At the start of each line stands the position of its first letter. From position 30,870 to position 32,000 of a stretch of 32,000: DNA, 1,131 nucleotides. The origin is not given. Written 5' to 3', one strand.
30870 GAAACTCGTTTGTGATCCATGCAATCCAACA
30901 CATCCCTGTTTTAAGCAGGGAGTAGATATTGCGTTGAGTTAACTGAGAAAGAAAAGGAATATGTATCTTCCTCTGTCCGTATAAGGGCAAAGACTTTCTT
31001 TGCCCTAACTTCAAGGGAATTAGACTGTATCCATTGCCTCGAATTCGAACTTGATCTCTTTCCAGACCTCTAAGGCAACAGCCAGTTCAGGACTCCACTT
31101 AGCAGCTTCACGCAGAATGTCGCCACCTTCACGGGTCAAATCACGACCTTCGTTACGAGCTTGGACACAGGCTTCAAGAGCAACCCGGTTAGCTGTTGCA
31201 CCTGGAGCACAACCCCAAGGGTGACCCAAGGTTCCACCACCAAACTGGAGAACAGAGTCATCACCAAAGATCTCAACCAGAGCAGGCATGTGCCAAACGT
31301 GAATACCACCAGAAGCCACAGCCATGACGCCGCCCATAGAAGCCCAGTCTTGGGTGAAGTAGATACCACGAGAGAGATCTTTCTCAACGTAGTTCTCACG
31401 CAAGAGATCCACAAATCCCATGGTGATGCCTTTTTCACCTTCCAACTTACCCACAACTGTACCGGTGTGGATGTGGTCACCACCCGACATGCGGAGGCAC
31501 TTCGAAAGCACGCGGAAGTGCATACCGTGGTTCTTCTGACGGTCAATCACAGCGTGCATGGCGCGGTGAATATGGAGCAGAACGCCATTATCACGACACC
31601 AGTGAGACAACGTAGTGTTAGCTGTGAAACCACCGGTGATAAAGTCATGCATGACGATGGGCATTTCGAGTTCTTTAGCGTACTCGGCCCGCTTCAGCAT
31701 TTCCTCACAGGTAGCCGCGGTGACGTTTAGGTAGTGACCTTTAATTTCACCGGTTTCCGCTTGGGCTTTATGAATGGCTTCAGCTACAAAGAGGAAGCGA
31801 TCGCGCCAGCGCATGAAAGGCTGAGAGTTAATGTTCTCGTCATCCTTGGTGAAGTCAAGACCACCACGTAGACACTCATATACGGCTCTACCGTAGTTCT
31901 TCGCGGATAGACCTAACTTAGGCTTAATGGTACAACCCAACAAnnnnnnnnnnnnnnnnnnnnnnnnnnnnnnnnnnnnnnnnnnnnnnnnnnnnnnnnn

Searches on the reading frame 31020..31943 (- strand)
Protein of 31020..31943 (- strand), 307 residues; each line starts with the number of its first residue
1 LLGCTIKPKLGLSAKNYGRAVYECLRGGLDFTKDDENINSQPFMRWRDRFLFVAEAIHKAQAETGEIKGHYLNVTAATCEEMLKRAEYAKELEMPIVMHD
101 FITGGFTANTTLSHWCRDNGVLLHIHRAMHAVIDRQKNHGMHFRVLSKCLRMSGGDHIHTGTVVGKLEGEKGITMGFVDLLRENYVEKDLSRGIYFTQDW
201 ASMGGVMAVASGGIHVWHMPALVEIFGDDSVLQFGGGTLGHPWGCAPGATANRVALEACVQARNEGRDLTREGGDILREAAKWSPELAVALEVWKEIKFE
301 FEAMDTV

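Call 9: search_protein_families(library=pfam, proteins=[window:31020-31943:-], max_evalue=0.001)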
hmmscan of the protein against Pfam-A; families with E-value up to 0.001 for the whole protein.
window:31020-31943:- (307 aa): 1 family
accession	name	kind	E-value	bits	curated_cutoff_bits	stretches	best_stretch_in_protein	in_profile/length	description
PF00016.26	RuBisCO_large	-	9.4e-134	445.8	30.1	1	1-294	16-299/299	Ribulose bisphosphate carboxylase large chain, catalytic domain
